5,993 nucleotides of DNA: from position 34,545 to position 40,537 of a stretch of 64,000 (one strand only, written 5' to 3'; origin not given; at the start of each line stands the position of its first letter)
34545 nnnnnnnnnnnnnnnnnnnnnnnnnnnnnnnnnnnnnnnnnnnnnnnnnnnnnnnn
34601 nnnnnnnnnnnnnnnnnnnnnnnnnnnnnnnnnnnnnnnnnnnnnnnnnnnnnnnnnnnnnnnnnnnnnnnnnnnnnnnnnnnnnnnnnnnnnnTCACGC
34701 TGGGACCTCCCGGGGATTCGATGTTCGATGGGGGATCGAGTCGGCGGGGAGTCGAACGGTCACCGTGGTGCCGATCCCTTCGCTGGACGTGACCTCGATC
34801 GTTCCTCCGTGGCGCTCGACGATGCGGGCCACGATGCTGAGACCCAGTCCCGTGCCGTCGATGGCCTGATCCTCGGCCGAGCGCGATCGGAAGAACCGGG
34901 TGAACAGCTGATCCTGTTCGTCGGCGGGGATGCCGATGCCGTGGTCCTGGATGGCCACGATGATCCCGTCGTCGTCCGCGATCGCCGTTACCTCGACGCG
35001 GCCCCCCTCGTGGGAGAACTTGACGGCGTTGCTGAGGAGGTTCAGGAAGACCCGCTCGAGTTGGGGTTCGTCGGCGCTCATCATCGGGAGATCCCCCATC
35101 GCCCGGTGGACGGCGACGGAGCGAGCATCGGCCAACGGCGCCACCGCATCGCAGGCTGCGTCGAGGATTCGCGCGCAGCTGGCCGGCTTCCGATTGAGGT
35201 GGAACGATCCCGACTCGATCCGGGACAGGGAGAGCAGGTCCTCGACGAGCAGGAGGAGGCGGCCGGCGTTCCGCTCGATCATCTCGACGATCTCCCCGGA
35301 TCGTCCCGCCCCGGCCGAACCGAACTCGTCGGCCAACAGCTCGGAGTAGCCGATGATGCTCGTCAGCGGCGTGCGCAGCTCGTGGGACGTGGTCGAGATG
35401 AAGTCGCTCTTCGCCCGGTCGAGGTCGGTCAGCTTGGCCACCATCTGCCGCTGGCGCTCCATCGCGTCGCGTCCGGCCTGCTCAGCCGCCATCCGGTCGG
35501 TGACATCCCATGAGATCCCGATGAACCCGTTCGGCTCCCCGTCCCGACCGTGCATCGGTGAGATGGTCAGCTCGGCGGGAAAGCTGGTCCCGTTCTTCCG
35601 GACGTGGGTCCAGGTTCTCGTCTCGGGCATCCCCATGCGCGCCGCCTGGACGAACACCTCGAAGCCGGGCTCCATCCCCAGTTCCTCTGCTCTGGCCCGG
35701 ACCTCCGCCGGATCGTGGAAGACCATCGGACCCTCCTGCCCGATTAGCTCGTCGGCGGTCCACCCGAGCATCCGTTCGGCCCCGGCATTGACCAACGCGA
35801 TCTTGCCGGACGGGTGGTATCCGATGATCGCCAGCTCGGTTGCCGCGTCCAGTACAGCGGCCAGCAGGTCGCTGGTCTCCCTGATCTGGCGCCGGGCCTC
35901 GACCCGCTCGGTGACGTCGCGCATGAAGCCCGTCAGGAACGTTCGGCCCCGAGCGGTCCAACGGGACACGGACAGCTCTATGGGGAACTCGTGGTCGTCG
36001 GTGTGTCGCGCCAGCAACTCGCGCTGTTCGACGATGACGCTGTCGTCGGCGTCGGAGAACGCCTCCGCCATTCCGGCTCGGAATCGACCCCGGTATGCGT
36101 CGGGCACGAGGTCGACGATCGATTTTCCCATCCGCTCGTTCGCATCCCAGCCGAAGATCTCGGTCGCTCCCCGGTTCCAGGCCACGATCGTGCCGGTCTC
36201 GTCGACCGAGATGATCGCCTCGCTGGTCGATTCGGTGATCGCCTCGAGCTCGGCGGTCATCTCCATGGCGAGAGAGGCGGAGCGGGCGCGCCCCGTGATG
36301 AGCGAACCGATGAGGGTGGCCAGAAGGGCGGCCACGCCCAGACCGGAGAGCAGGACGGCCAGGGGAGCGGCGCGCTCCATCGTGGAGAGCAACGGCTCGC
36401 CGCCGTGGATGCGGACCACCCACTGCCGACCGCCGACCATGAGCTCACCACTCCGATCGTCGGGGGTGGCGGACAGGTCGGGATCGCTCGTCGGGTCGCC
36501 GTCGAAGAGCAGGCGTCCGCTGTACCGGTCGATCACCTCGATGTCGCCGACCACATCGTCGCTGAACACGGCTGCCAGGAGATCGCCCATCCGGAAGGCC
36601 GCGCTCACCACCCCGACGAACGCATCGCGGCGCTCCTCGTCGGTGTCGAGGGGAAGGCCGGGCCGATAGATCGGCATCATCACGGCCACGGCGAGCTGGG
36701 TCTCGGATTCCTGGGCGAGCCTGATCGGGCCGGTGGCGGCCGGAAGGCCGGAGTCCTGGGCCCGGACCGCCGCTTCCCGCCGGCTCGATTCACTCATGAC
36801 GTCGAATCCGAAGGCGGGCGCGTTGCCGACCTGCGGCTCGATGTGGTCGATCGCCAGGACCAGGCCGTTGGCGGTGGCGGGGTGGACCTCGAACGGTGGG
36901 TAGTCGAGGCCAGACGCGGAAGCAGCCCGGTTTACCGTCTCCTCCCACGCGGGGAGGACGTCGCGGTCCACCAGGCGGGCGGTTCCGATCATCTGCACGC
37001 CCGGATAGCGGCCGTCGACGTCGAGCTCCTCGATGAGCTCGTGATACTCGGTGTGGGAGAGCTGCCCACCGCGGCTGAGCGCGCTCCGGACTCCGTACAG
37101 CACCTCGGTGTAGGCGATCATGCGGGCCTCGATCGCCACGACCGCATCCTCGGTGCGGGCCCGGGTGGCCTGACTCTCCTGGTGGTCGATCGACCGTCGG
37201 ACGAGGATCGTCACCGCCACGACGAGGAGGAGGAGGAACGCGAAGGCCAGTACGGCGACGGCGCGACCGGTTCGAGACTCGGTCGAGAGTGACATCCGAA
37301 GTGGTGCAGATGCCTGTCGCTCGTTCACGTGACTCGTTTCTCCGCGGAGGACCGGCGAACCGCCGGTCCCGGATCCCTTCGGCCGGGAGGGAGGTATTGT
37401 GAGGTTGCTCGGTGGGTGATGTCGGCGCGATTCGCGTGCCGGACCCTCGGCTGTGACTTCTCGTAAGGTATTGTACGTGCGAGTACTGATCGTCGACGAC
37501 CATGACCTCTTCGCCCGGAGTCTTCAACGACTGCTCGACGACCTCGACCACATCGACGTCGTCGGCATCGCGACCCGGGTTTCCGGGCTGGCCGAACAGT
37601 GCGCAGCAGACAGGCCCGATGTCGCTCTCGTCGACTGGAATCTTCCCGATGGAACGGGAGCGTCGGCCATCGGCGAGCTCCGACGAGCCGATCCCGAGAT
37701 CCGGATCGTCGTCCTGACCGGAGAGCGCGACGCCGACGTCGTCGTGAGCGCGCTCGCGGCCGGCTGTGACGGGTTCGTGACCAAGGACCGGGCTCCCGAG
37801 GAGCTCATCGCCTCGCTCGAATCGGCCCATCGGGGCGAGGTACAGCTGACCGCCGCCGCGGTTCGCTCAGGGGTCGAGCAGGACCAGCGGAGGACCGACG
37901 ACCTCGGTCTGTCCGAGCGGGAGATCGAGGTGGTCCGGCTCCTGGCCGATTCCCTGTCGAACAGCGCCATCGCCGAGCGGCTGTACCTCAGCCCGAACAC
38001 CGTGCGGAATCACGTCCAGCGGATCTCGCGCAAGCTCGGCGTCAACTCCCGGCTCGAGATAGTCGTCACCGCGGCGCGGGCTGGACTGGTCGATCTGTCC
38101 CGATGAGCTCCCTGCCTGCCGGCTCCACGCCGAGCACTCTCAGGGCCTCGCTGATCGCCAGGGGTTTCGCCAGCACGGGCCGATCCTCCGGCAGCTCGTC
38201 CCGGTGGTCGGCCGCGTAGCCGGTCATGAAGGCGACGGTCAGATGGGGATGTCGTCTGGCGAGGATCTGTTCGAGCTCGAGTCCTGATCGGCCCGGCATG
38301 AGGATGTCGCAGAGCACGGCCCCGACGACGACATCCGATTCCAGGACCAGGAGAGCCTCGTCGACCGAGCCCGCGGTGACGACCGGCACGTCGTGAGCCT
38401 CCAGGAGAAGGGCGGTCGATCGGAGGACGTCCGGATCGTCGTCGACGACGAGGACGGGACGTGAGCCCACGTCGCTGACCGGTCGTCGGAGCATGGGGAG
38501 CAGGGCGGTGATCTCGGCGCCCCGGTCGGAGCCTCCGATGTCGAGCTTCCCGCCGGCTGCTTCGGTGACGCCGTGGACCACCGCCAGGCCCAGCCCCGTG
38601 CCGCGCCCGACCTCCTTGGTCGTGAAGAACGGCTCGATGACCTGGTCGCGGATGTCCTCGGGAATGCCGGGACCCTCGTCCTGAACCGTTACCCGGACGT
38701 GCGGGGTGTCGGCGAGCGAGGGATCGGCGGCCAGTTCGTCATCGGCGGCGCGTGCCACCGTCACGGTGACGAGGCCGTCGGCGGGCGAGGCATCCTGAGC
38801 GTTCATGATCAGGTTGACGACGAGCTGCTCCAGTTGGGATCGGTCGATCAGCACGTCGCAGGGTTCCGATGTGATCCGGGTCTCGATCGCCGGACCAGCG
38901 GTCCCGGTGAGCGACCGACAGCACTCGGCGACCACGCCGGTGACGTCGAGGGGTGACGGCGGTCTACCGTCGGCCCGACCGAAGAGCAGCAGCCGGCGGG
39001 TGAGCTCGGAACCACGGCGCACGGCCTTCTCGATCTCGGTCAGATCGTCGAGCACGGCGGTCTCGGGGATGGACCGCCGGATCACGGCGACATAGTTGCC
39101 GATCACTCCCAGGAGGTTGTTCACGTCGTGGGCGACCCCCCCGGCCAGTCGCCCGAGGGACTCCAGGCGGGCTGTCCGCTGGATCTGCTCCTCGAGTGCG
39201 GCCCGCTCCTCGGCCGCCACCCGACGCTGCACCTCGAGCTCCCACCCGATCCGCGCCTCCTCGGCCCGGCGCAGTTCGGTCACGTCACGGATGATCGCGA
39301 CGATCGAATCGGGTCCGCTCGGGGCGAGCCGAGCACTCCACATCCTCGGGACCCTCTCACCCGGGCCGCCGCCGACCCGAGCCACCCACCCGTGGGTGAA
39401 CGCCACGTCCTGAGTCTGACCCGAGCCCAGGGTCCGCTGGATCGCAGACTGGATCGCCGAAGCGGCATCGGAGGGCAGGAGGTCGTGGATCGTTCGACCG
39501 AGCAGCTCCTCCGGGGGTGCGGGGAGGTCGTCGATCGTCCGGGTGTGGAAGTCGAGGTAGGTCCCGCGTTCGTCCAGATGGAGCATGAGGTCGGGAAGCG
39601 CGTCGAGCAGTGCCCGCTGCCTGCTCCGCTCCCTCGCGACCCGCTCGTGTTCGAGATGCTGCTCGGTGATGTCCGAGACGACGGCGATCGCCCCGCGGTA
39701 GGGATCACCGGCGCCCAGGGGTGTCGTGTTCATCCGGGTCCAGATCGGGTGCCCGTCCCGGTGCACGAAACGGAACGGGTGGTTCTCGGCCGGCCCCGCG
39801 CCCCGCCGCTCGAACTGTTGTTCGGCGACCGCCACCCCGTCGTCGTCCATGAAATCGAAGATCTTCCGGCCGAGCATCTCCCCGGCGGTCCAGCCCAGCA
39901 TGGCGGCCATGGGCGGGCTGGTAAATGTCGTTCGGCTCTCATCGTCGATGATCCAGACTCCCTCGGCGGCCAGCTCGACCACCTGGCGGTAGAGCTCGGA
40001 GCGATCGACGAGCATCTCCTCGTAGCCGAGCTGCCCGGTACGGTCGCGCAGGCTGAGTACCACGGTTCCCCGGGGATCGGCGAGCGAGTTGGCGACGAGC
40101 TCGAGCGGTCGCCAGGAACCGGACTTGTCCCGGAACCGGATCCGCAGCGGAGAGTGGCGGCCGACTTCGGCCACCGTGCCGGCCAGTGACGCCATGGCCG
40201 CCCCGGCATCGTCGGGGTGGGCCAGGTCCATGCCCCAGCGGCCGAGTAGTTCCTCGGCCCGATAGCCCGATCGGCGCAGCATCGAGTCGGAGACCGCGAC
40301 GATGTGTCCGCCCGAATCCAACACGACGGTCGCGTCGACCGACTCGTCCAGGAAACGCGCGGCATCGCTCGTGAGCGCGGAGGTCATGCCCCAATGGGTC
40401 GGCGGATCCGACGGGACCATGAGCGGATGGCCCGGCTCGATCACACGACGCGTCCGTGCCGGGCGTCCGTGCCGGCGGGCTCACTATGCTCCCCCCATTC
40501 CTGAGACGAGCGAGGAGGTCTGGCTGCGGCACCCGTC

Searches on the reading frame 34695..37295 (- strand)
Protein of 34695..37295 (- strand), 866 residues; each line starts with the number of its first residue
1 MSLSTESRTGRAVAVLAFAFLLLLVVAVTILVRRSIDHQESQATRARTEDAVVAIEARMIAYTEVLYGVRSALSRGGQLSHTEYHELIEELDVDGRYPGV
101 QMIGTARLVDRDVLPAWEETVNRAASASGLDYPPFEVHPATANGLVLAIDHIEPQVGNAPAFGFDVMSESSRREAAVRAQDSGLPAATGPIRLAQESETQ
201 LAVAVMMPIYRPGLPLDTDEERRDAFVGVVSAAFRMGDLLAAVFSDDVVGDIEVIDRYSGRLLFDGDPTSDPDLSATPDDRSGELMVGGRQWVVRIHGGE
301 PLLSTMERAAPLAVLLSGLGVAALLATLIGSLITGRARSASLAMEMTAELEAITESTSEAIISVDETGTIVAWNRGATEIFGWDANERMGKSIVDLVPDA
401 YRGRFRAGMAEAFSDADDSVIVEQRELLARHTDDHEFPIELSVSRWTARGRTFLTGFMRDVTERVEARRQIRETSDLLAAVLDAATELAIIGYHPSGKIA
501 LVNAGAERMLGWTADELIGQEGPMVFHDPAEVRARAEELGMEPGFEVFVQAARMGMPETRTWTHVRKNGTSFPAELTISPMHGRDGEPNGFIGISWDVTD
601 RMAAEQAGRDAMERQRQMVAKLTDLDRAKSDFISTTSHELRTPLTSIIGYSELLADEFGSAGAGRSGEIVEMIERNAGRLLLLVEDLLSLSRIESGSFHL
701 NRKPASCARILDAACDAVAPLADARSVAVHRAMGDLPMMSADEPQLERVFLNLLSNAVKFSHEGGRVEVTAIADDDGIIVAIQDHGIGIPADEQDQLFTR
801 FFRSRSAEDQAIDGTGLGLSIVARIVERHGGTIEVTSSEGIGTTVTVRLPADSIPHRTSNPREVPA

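Call 72: search_protein_families(library=pfam, max_evalue=0.00001, proteins=[window:34695-37295:-])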
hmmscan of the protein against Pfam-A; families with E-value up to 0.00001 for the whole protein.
window:34695-37295:- (866 aa): 8 families
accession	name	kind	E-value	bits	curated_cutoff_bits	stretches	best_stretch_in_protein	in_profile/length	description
PF03924.19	CHASE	-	2.5e-40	138.7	25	1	79-250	3-166/189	CHASE domain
PF02518.31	HATPase_c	-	6.8e-32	110.6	26.4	1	742-852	2-110/111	Histidine kinase-, DNA gyrase B-, and HSP90-like ATPase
PF00989.32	PAS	-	3.1e-27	95.2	22.6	2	349-461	2-113/113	PAS fold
PF13426.13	PAS_9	-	9.1e-26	90.6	27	2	493-600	7-103/103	PAS domain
PF08448.16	PAS_4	-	1.3e-22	80.6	23.1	2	355-465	2-109/110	PAS fold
PF00512.31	HisKA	-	1.5e-19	70.2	26.9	1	628-696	1-66/66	His Kinase A (phospho-acceptor) domain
PF13188.13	PAS_8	-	2.3e-09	37.2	21.8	0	350-400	3-50/65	PAS domain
PF24820.1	Diguanyl_cycl_sensor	-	4e-09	36.8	28.1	0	355-448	3-98/109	Diguanylate cyclase-like sensor domain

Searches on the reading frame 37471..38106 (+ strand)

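Call 19: search_protein_families(library=pfam, max_evalue=0.00001, proteins=[window:37471-38106:+])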
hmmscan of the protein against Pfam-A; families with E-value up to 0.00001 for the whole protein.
window:37471-38106:+ (211 aa): 3 families
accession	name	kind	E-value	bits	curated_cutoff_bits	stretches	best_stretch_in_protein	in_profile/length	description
PF00072.30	Response_reg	-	4e-23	82.1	30.2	1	5-116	1-110/111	Response regulator receiver domain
PF00196.25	GerE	-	2e-16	59.8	23.5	1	147-201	3-57/57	Bacterial regulatory proteins, luxR family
PF13556.12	HTH_30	-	3.1e-06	27.3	27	1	158-192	9-43/59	PucR C-terminal helix-turn-helix domain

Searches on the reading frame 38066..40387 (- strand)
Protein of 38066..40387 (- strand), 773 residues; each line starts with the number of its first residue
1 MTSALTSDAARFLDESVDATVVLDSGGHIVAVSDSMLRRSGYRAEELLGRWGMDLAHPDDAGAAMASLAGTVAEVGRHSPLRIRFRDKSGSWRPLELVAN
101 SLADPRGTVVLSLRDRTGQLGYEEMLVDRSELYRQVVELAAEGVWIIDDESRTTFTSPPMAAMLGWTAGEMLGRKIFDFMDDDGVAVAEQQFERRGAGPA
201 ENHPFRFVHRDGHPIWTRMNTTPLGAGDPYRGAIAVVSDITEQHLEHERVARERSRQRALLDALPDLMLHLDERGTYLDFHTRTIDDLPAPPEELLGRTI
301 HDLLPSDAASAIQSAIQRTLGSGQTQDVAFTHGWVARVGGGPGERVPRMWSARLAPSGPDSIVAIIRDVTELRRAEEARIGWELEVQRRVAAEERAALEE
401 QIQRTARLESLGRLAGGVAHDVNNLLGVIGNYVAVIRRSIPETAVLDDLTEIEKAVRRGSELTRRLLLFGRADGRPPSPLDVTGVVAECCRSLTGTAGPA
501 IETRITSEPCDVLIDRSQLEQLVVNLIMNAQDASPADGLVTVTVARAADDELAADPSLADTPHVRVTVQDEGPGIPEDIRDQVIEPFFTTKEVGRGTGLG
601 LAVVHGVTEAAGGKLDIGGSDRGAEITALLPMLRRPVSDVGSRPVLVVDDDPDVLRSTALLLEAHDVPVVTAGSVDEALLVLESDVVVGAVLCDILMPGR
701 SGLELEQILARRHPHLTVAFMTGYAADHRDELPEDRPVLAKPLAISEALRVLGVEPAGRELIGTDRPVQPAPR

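Call 72: search_protein_families(library=pfam, max_evalue=0.00001, proteins=[window:38066-40387:-])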
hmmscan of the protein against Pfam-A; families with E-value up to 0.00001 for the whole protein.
window:38066-40387:- (773 aa): 7 families
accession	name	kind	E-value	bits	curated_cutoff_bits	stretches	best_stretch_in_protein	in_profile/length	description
PF08448.16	PAS_4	-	5.7e-28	97.8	23.1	3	261-374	1-110/110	PAS fold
PF00989.32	PAS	-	1.4e-26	93.1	22.6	2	131-240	1-113/113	PAS fold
PF13426.13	PAS_9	-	5.6e-23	81.6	27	2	142-242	2-103/103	PAS domain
PF02518.31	HATPase_c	-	4.3e-20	72.6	26.4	1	515-632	2-109/111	Histidine kinase-, DNA gyrase B-, and HSP90-like ATPase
PF08447.18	PAS_3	-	3e-19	69.5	25.6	1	30-110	2-83/89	PAS fold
PF00072.30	Response_reg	-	2.2e-13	50.8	30.2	1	645-726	1-81/111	Response regulator receiver domain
PF13188.13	PAS_8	-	4.5e-13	49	21.8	0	131-183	1-53/65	PAS domain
